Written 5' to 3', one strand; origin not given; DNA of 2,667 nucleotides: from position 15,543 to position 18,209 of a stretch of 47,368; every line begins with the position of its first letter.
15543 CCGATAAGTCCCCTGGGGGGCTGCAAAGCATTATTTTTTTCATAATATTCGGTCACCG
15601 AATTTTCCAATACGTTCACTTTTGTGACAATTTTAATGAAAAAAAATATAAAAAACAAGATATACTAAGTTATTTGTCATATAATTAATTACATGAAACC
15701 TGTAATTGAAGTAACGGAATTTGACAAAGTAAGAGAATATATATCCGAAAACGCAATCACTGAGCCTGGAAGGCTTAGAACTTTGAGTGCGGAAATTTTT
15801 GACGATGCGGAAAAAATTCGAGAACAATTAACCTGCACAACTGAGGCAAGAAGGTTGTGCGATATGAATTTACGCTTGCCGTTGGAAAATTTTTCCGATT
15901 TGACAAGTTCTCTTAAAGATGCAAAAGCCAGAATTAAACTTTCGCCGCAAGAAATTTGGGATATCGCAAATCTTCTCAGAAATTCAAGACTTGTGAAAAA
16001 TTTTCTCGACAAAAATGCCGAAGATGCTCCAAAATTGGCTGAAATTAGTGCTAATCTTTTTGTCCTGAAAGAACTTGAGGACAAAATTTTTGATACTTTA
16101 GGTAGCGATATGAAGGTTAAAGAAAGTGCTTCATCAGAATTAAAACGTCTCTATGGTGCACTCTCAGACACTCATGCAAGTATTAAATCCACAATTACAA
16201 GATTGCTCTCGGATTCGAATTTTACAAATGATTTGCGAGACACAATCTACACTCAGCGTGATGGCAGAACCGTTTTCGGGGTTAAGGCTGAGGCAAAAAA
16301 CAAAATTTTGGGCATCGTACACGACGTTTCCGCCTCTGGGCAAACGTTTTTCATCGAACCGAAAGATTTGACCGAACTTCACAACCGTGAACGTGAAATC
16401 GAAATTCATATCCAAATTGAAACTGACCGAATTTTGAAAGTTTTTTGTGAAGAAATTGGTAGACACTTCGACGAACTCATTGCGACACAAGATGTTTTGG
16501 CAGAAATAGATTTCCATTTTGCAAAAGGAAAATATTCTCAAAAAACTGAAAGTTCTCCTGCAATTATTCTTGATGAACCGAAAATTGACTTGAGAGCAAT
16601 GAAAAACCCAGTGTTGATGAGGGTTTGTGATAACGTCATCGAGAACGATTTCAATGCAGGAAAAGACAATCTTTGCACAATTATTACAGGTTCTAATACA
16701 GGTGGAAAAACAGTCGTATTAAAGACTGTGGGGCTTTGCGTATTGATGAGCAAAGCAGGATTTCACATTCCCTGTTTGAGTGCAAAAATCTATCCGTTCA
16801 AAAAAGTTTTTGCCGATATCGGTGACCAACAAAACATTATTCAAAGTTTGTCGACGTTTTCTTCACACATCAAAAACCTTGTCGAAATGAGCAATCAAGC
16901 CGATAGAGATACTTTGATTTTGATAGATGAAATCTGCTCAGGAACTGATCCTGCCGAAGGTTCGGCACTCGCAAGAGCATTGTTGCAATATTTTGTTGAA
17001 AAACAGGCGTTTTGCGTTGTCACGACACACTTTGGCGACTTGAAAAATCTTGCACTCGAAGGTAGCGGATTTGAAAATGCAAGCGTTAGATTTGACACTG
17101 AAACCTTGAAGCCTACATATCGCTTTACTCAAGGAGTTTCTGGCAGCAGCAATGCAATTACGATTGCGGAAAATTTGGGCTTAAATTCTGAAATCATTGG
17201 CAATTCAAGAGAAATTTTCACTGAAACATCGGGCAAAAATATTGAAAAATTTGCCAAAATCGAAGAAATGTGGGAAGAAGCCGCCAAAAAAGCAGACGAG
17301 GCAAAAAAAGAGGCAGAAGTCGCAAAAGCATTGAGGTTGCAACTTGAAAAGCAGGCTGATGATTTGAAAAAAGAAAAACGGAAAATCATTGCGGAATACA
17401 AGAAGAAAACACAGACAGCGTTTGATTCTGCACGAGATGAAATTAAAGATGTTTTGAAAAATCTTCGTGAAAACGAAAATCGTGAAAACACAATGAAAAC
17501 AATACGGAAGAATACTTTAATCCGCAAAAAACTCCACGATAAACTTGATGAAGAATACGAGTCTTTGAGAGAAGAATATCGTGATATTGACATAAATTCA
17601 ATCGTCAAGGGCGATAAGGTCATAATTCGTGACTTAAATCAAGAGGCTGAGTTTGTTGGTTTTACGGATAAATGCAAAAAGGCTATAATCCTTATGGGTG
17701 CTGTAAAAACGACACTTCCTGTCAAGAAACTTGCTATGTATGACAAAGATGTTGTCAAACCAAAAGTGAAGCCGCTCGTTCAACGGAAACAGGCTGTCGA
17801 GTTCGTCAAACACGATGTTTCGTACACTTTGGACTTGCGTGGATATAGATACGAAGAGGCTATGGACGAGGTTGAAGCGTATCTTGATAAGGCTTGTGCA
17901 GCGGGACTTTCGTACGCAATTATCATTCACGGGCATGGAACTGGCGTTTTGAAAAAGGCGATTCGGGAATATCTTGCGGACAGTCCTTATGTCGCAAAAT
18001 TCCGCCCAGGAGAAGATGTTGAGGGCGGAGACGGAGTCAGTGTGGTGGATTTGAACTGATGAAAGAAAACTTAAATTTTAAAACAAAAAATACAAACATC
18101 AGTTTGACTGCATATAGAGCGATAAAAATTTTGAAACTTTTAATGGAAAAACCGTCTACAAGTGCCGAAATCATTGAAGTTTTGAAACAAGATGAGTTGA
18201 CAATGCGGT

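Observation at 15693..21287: Translationally coupled four-gene module: mutS2 / WYL regulator / WYL-like protein / DUF4127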

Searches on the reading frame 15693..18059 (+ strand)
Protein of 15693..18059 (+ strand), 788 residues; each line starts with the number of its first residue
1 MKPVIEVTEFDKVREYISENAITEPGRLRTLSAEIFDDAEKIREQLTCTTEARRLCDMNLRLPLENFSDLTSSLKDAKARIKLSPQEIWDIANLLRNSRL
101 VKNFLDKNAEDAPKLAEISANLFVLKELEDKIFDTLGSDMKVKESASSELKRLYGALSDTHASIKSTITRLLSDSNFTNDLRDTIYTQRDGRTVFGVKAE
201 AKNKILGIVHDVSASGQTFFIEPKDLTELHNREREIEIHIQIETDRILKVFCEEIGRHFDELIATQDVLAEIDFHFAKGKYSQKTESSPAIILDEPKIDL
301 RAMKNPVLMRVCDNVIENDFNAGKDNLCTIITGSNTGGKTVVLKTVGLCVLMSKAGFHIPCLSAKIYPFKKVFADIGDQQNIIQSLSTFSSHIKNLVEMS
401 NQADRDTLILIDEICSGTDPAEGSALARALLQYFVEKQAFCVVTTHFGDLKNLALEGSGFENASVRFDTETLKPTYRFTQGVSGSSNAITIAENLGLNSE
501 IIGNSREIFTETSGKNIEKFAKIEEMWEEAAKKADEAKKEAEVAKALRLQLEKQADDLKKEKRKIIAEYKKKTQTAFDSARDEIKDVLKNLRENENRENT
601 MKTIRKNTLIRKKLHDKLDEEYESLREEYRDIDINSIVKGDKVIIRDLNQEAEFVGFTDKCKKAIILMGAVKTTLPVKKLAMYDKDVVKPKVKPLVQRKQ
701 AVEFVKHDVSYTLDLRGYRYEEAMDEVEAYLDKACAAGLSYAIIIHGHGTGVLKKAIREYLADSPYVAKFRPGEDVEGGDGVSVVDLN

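Call 6: search_protein_families(library=pfam, proteins=[window:15693-18059:+], max_evalue=0.01)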
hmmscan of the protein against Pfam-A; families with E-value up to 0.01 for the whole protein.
window:15693-18059:+ (788 aa): 4 families
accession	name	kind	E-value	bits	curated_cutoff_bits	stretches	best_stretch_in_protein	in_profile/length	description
PF00488.27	MutS_V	-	7.6e-34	117.8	30.2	1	330-511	2-186/188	MutS domain V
PF01713.27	Smr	-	2.1e-26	92.3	25.7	1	713-787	1-76/77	Smr domain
PF20297.4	MSSS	-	0.0002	21.4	26.8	1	640-680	2-42/42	MutS2 and Smr-associated SH3 domain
PF22564.2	HAAS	-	0.0063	17.3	27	0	708-745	5-43/55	HAAS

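Call 11: search_protein_families(library=ncbifam, proteins=[window:15693-18059:+], max_evalue=1)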
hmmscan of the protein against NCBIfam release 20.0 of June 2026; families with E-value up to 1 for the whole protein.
window:15693-18059:+ (788 aa): 9 families
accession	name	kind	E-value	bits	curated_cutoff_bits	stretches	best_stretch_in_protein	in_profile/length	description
TIGR01069.2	mutS2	equivalog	1.2e-222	741.5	400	1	4-787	4-790/790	endonuclease MutS2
NF052383.1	ATPase_KamC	equivalog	1.1e-59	202.6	300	1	39-508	39-507/508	lysine 5,6-aminomutase reactivase ATPase KamC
NF003810.1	PRK05399.1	equivalog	1.4e-43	149.7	480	1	38-511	307-791/793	DNA mismatch repair protein MutS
TIGR01070.1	mutS1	equivalog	2.3e-32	112.3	641.7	1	230-552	492-824/840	DNA mismatch repair protein MutS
NF003432.0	PRK04946.1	equivalog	7.9e-07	29.1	128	1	712-780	97-165/181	endonuclease SmrB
NF033154.1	endonuc_SmrA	equivalog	0.0007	19.4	180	1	706-786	85-171/189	DNA endonuclease SmrA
NF045780.1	TrlF_fam_ATP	equivalog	0.087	11.5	350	1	502-638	558-689/944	TrlF family AAA-like ATPase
NF010508.0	PRK13922.11-1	equivalog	0.12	11.1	648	1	576-682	67-171/369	rod shape-determining protein MreC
NF038345.1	wall_hydro_RipC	exception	0.29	10.5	425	1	523-573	151-201/362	peptidoglycan hydrolase RipC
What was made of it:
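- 15693..18059 (+): mutS2 (788 aa), the housekeeping-type MutS2 endonuclease/ATPase. Pfam MutS_V 7.6e-34 and Smr 2.1e-26 (calls 6, 11).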

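Call 12: search_protein_families(library=padloc, proteins=[window:15693-18059:+], max_evalue=1)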
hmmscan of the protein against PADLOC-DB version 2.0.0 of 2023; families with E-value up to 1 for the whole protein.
window:15693-18059:+ (788 aa): 5 families
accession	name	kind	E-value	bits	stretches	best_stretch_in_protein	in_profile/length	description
PDLC03841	LeoBC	-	0.0002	18.6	1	518-675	296-469/601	-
PDLC04236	PDC-M01A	-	0.071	10.2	1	397-446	241-290/388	-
PDLC04135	mad3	-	0.12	9.8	1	404-451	282-328/374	mads_3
PDLC00647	ZorA3|ZorA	-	0.12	8.8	1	519-609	333-418/780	MotA/ExbB/TolQ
PDLC00648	ZorA3|ZorA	-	0.21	8.3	1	521-619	329-554/692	MotA/ExbB/TolQ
